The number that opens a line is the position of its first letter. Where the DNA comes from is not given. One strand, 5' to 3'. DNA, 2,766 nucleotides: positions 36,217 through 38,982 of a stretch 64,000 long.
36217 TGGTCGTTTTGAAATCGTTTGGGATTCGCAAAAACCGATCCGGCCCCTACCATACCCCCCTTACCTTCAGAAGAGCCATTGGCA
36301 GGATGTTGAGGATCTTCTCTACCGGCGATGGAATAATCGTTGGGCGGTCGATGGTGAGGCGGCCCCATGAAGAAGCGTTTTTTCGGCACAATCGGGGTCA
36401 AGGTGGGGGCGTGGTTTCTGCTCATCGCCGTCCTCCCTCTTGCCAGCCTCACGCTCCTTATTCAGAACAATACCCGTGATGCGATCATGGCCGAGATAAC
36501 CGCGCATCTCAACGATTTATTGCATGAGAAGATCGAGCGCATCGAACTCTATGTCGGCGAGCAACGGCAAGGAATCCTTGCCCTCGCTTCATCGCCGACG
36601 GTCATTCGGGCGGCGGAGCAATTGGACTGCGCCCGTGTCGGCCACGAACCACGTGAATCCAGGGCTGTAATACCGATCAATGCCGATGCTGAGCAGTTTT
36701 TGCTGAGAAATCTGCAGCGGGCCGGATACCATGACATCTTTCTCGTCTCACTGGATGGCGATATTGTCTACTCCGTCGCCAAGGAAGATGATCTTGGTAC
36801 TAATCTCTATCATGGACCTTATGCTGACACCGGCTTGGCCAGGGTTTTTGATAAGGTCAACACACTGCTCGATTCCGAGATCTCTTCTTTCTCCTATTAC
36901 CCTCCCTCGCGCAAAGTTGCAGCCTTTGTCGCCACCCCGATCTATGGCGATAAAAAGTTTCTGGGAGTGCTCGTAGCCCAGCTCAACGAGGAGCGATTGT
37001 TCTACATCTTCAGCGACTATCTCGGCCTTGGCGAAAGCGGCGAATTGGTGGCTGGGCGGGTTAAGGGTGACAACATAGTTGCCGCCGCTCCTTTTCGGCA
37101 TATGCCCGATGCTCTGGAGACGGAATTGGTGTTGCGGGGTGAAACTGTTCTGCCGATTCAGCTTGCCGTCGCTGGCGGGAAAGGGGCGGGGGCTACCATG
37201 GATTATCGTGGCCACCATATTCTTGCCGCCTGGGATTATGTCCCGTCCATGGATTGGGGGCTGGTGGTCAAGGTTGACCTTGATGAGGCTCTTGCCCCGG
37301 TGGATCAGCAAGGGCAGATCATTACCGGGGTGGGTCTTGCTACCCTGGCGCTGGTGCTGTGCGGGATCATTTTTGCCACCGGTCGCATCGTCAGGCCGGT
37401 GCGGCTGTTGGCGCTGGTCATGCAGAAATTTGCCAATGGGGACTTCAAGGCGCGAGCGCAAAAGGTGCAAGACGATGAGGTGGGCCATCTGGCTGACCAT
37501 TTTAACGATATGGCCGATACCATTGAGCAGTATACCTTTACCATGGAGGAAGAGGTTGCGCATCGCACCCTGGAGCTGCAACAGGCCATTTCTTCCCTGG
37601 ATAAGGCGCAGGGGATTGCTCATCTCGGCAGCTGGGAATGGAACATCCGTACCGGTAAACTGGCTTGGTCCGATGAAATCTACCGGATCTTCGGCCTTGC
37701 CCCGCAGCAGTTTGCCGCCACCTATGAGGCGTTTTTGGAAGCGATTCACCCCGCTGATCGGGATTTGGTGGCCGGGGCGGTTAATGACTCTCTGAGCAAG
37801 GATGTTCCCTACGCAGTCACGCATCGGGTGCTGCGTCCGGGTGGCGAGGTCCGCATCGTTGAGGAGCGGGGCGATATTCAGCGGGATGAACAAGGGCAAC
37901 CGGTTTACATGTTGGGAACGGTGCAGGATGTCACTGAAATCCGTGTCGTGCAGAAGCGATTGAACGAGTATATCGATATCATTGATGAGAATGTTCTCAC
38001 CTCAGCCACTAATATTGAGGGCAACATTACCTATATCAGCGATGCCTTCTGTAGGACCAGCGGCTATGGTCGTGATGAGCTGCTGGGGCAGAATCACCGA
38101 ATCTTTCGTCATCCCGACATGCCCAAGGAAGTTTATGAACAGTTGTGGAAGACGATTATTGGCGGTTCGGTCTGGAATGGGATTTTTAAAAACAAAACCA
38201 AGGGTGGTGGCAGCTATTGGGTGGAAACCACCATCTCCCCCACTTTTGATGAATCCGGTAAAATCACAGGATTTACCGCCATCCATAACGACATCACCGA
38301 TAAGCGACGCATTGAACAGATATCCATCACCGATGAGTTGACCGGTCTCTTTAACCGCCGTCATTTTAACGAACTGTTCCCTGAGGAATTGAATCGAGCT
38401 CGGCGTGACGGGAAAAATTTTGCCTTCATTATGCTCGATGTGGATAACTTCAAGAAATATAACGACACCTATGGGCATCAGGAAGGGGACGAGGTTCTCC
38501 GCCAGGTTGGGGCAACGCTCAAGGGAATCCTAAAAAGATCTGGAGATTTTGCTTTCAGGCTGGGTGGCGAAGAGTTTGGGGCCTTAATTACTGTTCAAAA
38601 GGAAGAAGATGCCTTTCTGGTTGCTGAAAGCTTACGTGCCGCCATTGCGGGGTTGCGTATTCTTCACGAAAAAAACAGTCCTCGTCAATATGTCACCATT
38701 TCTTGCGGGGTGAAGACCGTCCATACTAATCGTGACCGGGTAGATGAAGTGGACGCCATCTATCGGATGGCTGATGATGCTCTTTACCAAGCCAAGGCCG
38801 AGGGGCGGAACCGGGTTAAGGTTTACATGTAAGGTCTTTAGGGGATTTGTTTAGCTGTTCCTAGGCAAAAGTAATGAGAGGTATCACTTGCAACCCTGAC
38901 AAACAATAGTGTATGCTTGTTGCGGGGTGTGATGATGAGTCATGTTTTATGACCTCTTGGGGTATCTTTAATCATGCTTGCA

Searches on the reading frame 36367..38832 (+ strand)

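Call 74: search_protein_families(library=ncbifam, proteins=[window:36367-38832:+], max_evalue=1e-10)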
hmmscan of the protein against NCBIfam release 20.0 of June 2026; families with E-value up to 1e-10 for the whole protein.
window:36367-38832:+ (821 aa): 28 families (the best 25 are shown)
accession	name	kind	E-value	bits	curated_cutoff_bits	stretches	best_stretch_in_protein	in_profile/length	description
NF007298.0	PRK09776.1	equivalog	1.6e-53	181.9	1135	1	412-820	432-845/1111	diguanylate cyclase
TIGR00254.1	GGDEF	domain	2.2e-48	164.1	37.4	1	650-819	2-166/168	diguanylate cyclase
NF045675.1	PhdiestaseDibA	equivalog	2.6e-43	148.3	980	1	537-820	85-364/623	phosphodiesterase DibA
NF038266.1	diguan_SiaD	equivalog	3.9e-42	144.4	290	1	647-817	88-252/252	biofilm regulation diguanylate cyclase SiaD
NF007135.0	PRK09581.1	equivalog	1.3e-40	139.6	474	1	651-818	290-453/457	PleD family two-component system response regulator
NF053781.1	cdiGMPphdstlr2612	equivalog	1.9e-39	135.2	1600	1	394-818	574-1000/1268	Tlr1612 family c-di-GMP phosphodiesterase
NF007380.0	PRK09894.1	equivalog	1.3e-38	133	256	1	649-819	125-286/296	diguanylate cyclase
NF051473.1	DigCycDgcsShew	equivalog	6.1e-34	117.7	400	1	649-819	131-290/291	diguanylate cyclase DgcS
NF007423.1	PRK09966.1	equivalog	8.8e-34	117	325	1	649-810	235-390/390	diguanylate cyclase DgcN/YfiN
NF047654.1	DiguCycDgcRLepto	equivalog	2.9e-32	111.7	500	1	648-817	128-293/295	diguanylate cyclase DgcR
TIGR00229.1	sensory_box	domain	2.2e-31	108.6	22.9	1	543-651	15-124/126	PAS domain S-box protein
NF041606.1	dguan_cyc_DgcA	equivalog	5.3e-31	107.8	370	1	651-819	176-338/340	diguanylate cyclase DgcA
NF007599.0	PRK10245.1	equivalog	6.3e-29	100.6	402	1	644-819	201-369/371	diguanylate cyclase AdrA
NF052573.1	HisKinEspAMyxo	equivalog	1.2e-26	93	1400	1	387-656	115-379/755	serine histidine kinase EspA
NF040885.1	diguan_DgcJ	equivalog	2.5e-26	92.5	500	1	640-815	328-491/493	diguanylate cyclase DgcJ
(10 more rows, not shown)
